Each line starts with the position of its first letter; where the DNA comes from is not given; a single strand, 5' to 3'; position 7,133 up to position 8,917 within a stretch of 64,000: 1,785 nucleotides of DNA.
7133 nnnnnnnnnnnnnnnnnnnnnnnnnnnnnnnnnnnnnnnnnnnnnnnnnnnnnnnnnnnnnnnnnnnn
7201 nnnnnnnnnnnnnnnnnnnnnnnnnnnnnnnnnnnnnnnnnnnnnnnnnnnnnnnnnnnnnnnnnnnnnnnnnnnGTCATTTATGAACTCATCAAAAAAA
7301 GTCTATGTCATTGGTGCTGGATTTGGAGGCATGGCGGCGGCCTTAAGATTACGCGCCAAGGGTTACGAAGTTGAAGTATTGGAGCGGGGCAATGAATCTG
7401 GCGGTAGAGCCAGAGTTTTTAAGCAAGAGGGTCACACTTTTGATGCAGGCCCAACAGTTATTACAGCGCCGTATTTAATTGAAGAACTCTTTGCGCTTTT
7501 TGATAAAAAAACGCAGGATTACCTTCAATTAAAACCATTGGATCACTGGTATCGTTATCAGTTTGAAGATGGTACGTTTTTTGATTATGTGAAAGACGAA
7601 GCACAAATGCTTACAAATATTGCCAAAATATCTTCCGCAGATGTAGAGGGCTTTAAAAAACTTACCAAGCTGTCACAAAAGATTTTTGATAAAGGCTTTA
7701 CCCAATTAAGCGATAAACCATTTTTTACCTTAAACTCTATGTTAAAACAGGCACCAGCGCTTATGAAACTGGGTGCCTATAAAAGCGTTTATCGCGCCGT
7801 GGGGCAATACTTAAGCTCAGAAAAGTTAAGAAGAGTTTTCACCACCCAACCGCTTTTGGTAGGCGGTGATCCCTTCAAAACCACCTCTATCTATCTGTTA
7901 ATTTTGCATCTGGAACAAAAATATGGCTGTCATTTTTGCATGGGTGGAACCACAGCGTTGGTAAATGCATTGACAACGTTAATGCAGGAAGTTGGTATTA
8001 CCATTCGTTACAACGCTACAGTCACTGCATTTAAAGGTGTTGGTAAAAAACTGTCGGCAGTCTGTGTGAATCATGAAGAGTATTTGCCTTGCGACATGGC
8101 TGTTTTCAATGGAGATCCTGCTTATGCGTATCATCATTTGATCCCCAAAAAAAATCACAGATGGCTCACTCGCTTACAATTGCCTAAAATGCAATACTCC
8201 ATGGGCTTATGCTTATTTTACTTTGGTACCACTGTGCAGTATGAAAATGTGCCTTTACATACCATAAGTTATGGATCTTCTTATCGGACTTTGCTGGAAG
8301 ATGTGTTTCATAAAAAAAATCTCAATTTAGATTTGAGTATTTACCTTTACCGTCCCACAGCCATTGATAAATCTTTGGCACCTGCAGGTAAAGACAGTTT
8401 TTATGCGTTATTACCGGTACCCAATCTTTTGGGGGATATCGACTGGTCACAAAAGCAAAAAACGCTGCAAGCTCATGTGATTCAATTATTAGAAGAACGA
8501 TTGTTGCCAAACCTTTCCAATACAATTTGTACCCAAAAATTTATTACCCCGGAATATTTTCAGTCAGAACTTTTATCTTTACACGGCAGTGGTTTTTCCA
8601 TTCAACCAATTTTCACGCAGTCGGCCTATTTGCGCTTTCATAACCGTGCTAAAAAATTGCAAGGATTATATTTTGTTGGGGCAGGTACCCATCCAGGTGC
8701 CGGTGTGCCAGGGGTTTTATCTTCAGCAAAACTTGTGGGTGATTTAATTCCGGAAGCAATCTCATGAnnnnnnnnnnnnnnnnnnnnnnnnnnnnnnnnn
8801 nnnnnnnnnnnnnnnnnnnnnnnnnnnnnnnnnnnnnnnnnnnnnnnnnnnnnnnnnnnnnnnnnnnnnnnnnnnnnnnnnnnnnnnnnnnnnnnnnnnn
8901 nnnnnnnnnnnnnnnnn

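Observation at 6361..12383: Complete zeaxanthin-type carotenoid operon fused to mevalonate kinase, beside a Dot/Icm locus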

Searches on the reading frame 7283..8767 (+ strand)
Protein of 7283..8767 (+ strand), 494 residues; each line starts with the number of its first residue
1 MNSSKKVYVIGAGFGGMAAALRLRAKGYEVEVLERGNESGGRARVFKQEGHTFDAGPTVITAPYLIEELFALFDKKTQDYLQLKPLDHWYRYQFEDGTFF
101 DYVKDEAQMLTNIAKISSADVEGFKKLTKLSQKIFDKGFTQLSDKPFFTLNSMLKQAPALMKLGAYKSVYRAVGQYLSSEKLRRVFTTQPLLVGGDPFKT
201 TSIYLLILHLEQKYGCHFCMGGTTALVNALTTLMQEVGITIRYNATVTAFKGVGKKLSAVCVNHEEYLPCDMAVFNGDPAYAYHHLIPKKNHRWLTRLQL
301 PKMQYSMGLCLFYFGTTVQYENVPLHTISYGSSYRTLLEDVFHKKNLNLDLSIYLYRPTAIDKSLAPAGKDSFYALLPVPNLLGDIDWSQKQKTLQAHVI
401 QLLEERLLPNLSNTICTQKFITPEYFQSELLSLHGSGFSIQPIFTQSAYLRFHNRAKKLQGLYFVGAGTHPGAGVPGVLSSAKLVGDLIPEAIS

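Call 3: search_protein_families(library=pfam, proteins=[window:7283-8767:+])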
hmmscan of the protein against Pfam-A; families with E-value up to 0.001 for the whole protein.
window:7283-8767:+ (494 aa): 7 families
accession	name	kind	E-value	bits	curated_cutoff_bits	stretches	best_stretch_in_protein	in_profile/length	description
PF01593.30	Amino_oxidase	-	4.7e-28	99.1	19.8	1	15-485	2-438/443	Flavin containing amine oxidoreductase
PF13450.12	NAD_binding_8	-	9e-14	51.9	21.9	1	9-74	1-66/68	NAD(P)-binding Rossmann-like domain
PF07992.20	Pyr_redox_2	-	3.3e-09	37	26.1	1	6-38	2-34/291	Pyridine nucleotide-disulphide oxidoreductase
PF01266.30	DAO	-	7.2e-07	29.5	27.9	1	7-40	2-35/353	FAD dependent oxidoreductase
PF00070.33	Pyr_redox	-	2.2e-06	28.5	22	0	6-38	1-33/82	Pyridine nucleotide-disulphide oxidoreductase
PF03486.20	HI0933_like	-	3.5e-06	27.1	50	0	6-40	2-36/244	HI0933-like protein Rossmann domain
PF00890.30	FAD_binding_2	-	8.3e-05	22.4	20.4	1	7-42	2-37/414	FAD binding domain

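Call 4: search_protein_families(library=ncbifam, proteins=[window:7283-8767:+])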
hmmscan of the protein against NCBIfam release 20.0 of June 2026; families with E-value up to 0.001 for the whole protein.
window:7283-8767:+ (494 aa): 42 families (the best 25 are shown)
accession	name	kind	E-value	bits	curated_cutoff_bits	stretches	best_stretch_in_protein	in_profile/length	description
TIGR02734.1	crtI_fam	subfamily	6.3e-153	510.1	238.1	1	7-492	1-491/504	phytoene desaturase family protein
NF058655.1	CrtID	equivalog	2.8e-79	267.2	640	1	7-485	1-477/478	bifunctional phytoene desaturase/3,4-desaturase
NF042421.1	hydcarot_desat_CrtD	equivalog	2.4e-69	234.1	500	1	5-492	2-486/487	1-hydroxycarotenoid 3,4-desaturase CrtD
NF045637.1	carotdesatCrtDProt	equivalog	5.4e-64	216.5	580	1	7-485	1-478/485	1-hydroxycarotenoid 3,4-desaturase CrtD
TIGR02730.1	carot_isom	equivalog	8.7e-21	74.3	586.9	1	7-481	3-480/493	carotenoid isomerase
NF045689.1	BCarotKetCrtO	equivalog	7.1e-17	61.1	1000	1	350-478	386-526/563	beta-carotene ketolase CrtO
TIGR02733.1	desat_CrtD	equivalog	1.1e-14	54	549.7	1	5-60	2-57/492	C-3',4' desaturase CrtD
TIGR03467.1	HpnE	equivalog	1.6e-12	47.5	283.05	1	7-60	1-56/430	hydroxysqualene dehydroxylase HpnE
NF005560.0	PRK07233.1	equivalog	2.7e-11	43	252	1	6-53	2-49/435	hypothetical protein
NF006130.0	PRK08274.1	equivalog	1.1e-10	40.9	369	1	214-264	122-172/467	FAD-dependent tricarballylate dehydrogenase TcuA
NF005548.0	PRK07208.1-4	equivalog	8e-10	37.9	389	1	4-115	3-110/488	hypothetical protein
NF009410.0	PRK12771.1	subfamily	1.1e-07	30.9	516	1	2-42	136-176/566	NAD(P)-binding protein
TIGR02485.1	CobZ_N-term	equivalog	1.9e-07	30.3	372.55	0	217-251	121-155/437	FAD-dependent tricarballylate dehydrogenase TcuA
NF005313.0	PRK06847.1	subfamily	2e-07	30.3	372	1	1-37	1-37/375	hypothetical protein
NF005547.0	PRK07208.1-3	equivalog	2e-07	30.1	380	1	1-56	1-56/465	hypothetical protein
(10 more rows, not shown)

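Call 8: search_solved_structures(query=window:7283-8764:+, max_evalue=0.00001)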
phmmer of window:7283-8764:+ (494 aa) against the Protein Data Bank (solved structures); distinct sequences matched with E-value up to 0.00001: 5.
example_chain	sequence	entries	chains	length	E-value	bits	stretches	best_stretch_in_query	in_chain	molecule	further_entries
4dgk_A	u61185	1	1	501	2.2e-119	402.8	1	6-491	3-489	Phytoene dehydrogenase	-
4rep_A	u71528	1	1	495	2.3e-61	211.4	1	5-490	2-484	Gamma-carotene desaturase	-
1sez_A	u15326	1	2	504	9.2e-07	31.4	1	2-63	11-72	Protoporphyrinogen oxidase, mitochondrial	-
5ts5_A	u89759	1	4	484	6.4e-06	28.6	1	3-90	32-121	Amine oxidase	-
1f8r_A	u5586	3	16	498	8.3e-06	28.2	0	3-90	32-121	L-AMINO ACID OXIDASE | L-amino-acid oxidase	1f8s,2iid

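Call 15: find_related_loci(query=window:7283-8764:+, collection=genome_contigs, flank=10000)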
Query window:7283-8764:+ (494 aa) in genome_contigs; peptide patterns used: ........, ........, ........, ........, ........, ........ (x = any residue, [..] = any of these).
26 stretches matched a pattern, but none encodes a relative of the query by tblastn (E <= 1e-3).

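Call 16: find_homologous_proteins(query=window:7283-8764:+, max_evalue=1e-30)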
Query window:7283-8764:+ (494 aa): 8000 proteins with E <= 1e-30 among 8000 candidates; the best 120 are listed.
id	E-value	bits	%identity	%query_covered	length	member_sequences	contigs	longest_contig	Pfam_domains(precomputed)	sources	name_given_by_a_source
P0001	0.0e+0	1131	100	100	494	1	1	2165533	PF01266.31,PF01593.31,PF13450.13,PF07992.21,PF00070.34,PF03486.21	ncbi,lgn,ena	-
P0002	5.9e-225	766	67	99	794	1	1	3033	PF01266.31,PF00494.25,PF01593.31,PF13450.13,PF00890.31,PF07992.21,PF00070.34,PF03486.21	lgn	-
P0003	1.6e-222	758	66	100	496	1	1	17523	PF01266.31,PF01593.31,PF13450.13,PF07992.21,PF00070.34,PF03486.21,PF12831.14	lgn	-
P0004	1.3e-210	719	65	96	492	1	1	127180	PF01266.31,PF01593.31,PF13450.13,PF00890.31,PF07992.21,PF00070.34,PF03486.21,PF12831.14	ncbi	-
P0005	1.3e-209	715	63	99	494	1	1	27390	PF01266.31,PF01593.31,PF13450.13,PF00890.31,PF07992.21,PF00070.34,PF03486.21,PF12831.14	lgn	-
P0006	4.1e-209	714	63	100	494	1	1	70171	PF01266.31,PF01593.31,PF13450.13,PF00890.31,PF07992.21,PF00070.34,PF03486.21,PF12831.14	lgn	-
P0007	4.8e-206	703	63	99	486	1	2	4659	PF01266.31,PF01593.31,PF13450.13,PF00890.31,PF07992.21,PF00070.34,PF03486.21,PF12831.14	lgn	-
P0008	5.1e-206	703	62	99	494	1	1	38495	PF01266.31,PF01593.31,PF13450.13,PF00890.31,PF07992.21,PF00070.34,PF03486.21,PF12831.14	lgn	-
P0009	4.5e-204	697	61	98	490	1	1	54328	PF01266.31,PF01593.31,PF13450.13,PF00890.31,PF07992.21,PF00070.34,PF12831.14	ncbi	-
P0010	3.4e-203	694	61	96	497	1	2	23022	PF01266.31,PF01593.31,PF13450.13,PF00890.31,PF07992.21,PF00070.34,PF03486.21,PF12831.14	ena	-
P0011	6.5e-202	690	61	100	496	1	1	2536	PF01266.31,PF01593.31,PF13450.13,PF07992.21,PF03486.21,PF12831.14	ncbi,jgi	jgi:phytoene desaturase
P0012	4.5e-181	621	57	98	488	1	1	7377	PF01266.31,PF01593.31,PF13450.13,PF00890.31,PF07992.21,PF00070.34,PF03486.21,PF12831.14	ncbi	-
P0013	3.6e-175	602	-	-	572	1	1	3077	PF01266.31,PF01593.31,PF13450.13,PF00890.31,PF07992.21,PF00070.34,PF03486.21,PF01134.29,PF12831.14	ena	-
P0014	1.5e-170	586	55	98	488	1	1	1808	PF01266.31,PF01593.31,PF13450.13,PF00890.31,PF07992.21,PF00070.34,PF03486.21,PF01134.29,PF12831.14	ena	-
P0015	5.2e-170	585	53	99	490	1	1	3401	PF01266.31,PF01593.31,PF13450.13,PF00890.31,PF07992.21,PF00070.34,PF03486.21,PF12831.14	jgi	-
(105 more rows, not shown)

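Call 17: find_encoding_contigs(protein=P0004, flank=10000, max_places=2)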
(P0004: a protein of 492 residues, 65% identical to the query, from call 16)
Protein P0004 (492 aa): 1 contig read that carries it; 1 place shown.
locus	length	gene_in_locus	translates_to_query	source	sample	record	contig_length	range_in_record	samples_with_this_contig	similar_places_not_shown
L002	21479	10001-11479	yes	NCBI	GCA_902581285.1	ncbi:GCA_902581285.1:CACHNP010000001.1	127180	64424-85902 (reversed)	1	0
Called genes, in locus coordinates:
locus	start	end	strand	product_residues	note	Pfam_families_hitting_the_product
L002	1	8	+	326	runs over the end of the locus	PF01408:GFO_IDH_MocA, PF01488:Shikimate_DH (faint), PF22725:GFO_IDH_MocA_C3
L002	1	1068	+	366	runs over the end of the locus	PF00266:Aminotran_5 (faint), PF01041:DegT_DnrJ_EryC1, PF00155:Aminotran_1_2, PF01212:Beta_elim_lyase (weak)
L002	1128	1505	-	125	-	PF02537:CRCB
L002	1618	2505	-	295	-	-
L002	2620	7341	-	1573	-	PF01326:PPDK_N, PF00391:PEP-utilizers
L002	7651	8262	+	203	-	PF02798:GST_N, PF13409:GST_N_2, PF13417:GST_N_3, PF00043:GST_C (weak), PF13410:GST_C_2 (faint)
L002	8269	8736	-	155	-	-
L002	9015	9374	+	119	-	-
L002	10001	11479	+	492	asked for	PF00070:Pyr_redox (faint), PF00890:FAD_binding_2 (weak), PF01266:DAO (weak), PF01593:Amino_oxidase, PF03486:HI0933_like (faint), PF07992:Pyr_redox_2 (faint), PF12831:FAD_oxidored (weak), PF13450:NAD_binding_8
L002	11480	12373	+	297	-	PF00494:SQS_PSY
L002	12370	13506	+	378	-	PF05834:Lycopene_cycl, PF13450:NAD_binding_8 (faint)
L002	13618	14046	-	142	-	-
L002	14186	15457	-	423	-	PF07690:MFS_1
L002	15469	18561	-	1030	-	PF00501:AMP-binding, PF23024:AMP-dom_DIP2-like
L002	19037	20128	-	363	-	PF01926:MMR_HSR1, PF02421:FeoB_N, PF06071:YchF-GTPase_C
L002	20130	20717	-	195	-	PF01195:Pept_tRNA_hydro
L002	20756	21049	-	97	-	PF01386:Ribosomal_L25p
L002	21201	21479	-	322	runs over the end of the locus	PF13793:Pribosyltran_N, PF00156:Pribosyltran, PF14572:Pribosyl_synth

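Call 18: find_encoding_contigs(protein=P0006, flank=10000, max_places=2)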
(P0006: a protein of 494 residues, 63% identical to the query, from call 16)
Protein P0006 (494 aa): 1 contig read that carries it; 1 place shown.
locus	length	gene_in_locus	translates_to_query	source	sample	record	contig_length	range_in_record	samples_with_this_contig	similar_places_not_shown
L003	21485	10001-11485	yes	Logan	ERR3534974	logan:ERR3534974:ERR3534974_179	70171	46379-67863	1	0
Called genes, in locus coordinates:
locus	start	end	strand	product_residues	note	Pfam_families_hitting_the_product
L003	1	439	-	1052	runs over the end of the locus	PF14331:IcmF-related_N, PF06761:IcmF-related, PF21070:IcmF_helical (weak), PF06744:IcmF_C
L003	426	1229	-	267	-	PF09850:DotU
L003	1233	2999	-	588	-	PF11893:DUF3413, PF02995:DUF229 (faint), PF00884:Sulfatase, PF01663:Phosphodiest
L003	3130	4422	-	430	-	PF02844:GARS_N, PF01071:GARS_A, PF02786:CPSase_L_D2 (weak), PF08443:RimK (weak), PF02222:ATP-grasp (weak), PF02843:GARS_C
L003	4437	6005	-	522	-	PF02142:MGS, PF01808:AICARFT_IMPCHas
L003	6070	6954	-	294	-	PF06325:PrmA, PF05175:MTS, PF13489:Methyltransf_23 (weak), PF13847:Methyltransf_31, PF13649:Methyltransf_25 (weak)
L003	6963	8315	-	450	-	PF00289:Biotin_carb_N, PF02786:CPSase_L_D2, PF07478:Dala_Dala_lig_C, PF02222:ATP-grasp (weak), PF02785:Biotin_carb_C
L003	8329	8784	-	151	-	PF25917:BSH_RND (faint), PF00364:Biotin_lipoyl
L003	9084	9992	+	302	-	PF00348:polyprenyl_synt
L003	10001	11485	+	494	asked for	PF00070:Pyr_redox (faint), PF00890:FAD_binding_2 (faint), PF01266:DAO (faint), PF01593:Amino_oxidase, PF03486:HI0933_like (faint), PF07992:Pyr_redox_2 (faint), PF12831:FAD_oxidored (faint), PF13450:NAD_binding_8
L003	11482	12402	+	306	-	PF00494:SQS_PSY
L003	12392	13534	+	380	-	PF05834:Lycopene_cycl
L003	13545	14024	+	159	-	PF04116:FA_hydroxylase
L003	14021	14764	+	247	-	PF00005:ABC_tran, PF13304:AAA_21 (weak)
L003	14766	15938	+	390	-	PF12698:ABC2_membrane_3, PF01061:ABC2_membrane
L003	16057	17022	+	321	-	PF04754:Transposase_31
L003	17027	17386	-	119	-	-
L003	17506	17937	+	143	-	-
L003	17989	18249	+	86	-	-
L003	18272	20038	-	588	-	PF11412:DsbD_N, PF02683:DsbD_TM, PF13386:DsbD_2, PF03190:Thioredox_DsbH (weak), PF00085:Thioredoxin, PF13098:Thioredoxin_2, PF13899:Thioredoxin_7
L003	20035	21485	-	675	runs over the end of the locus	PF02995:DUF229 (faint), PF00884:Sulfatase, PF01663:Phosphodiest (faint)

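Call 19: find_encoding_contigs(protein=P0009, flank=10000, max_places=2)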
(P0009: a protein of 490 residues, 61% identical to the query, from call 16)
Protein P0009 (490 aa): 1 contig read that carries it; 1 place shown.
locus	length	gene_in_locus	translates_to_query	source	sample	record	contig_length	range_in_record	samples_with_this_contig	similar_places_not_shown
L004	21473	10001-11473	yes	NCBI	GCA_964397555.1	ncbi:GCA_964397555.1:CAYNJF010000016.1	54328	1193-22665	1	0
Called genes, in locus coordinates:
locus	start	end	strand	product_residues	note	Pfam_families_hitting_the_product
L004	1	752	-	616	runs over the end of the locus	PF20717:DUF6829 (faint)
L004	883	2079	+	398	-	PF06965:Na_H_antiport_1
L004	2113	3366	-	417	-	PF00875:DNA_photolyase, PF03441:FAD_binding_7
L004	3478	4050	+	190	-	PF14803:Zn_ribbon_Nudix, PF00293:NUDIX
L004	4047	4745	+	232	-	PF00657:Lipase_GDSL (weak), PF13472:Lipase_GDSL_2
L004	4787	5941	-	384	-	PF04072:LCM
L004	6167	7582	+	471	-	PF04087:DUF389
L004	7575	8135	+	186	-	PF02834:LigT_PEase (weak), PF13563:2_5_RNA_ligase2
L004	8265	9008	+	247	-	PF08448:PAS_4, PF00196:GerE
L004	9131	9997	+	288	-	PF00348:polyprenyl_synt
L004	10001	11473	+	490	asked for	PF00070:Pyr_redox (faint), PF00890:FAD_binding_2 (faint), PF01266:DAO (weak), PF01593:Amino_oxidase, PF07992:Pyr_redox_2 (faint), PF12831:FAD_oxidored (faint), PF13450:NAD_binding_8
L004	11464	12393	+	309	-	PF00494:SQS_PSY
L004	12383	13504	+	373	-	PF05834:Lycopene_cycl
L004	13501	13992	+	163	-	PF04116:FA_hydroxylase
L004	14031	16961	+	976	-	PF00873:ACR_tran, PF03176:MMPL (faint)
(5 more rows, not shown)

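Call 36: find_encoding_contigs(protein=P0003, flank=10000, max_places=1)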
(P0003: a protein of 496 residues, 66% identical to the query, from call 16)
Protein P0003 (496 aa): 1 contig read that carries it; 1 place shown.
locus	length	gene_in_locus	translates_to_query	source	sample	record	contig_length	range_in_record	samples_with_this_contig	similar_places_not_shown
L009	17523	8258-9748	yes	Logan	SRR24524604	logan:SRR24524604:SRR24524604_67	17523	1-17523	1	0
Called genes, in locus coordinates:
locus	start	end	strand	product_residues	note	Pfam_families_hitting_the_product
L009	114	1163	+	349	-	PF04371:PAD_porph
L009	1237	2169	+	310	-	PF00795:CN_hydrolase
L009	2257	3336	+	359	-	-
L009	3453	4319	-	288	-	PF10727:Rossmann-like, PF10728:DUF2520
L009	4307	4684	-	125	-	PF02261:Asp_decarbox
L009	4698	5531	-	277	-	PF02569:Pantoate_ligase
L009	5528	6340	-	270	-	PF02548:Pantoate_transf, PF01177:Asp_Glu_race (weak)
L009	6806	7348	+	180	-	PF00293:NUDIX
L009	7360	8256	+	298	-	PF00348:polyprenyl_synt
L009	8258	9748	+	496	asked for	PF00070:Pyr_redox (faint), PF01266:DAO (faint), PF01593:Amino_oxidase, PF03486:HI0933_like (faint), PF07992:Pyr_redox_2 (weak), PF12831:FAD_oxidored (weak), PF13450:NAD_binding_8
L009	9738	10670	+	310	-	PF00494:SQS_PSY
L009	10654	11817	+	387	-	PF05834:Lycopene_cycl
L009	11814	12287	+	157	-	-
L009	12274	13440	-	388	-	PF12698:ABC2_membrane_3, PF01061:ABC2_membrane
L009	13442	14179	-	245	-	PF00005:ABC_tran, PF13304:AAA_21 (weak)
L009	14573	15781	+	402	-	PF02441:Flavoprotein, PF04127:DFP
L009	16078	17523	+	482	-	?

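Call 37: find_encoding_contigs(protein=P0008, flank=10000, max_places=1)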
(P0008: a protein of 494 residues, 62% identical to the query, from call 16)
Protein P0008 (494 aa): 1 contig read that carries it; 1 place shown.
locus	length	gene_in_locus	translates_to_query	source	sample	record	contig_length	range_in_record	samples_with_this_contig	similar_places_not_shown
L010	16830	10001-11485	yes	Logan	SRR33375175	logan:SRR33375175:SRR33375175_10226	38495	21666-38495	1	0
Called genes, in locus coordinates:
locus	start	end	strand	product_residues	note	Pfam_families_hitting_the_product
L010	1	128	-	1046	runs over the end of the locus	PF14331:IcmF-related_N, PF06761:IcmF-related, PF21070:IcmF_helical (weak), PF06744:IcmF_C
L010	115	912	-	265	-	PF09850:DotU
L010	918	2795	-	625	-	PF11893:DUF3413, PF00884:Sulfatase, PF01663:Phosphodiest (weak), PF02995:DUF229 (weak)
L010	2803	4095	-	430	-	PF02844:GARS_N, PF01071:GARS_A, PF02786:CPSase_L_D2 (weak), PF08443:RimK (weak), PF02222:ATP-grasp (weak), PF02843:GARS_C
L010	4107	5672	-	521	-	PF02142:MGS, PF01808:AICARFT_IMPCHas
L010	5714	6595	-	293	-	PF06325:PrmA, PF05175:MTS (weak), PF13489:Methyltransf_23, PF13847:Methyltransf_31, PF08241:Methyltransf_11 (faint), PF13649:Methyltransf_25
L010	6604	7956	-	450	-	PF00289:Biotin_carb_N, PF02786:CPSase_L_D2, PF07478:Dala_Dala_lig_C, PF02222:ATP-grasp (weak), PF02785:Biotin_carb_C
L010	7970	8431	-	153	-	PF25917:BSH_RND (faint), PF25984:BSH_YknX (faint), PF00364:Biotin_lipoyl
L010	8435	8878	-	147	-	PF01220:DHquinase_II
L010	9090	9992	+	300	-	PF00348:polyprenyl_synt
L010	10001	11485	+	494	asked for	PF00070:Pyr_redox (faint), PF00890:FAD_binding_2 (weak), PF01266:DAO (faint), PF01593:Amino_oxidase, PF03486:HI0933_like (faint), PF07992:Pyr_redox_2 (faint), PF12831:FAD_oxidored (faint), PF13450:NAD_binding_8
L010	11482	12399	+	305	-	PF00494:SQS_PSY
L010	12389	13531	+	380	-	PF05834:Lycopene_cycl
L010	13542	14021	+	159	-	PF04116:FA_hydroxylase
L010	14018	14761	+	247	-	PF00005:ABC_tran, PF13304:AAA_21 (weak)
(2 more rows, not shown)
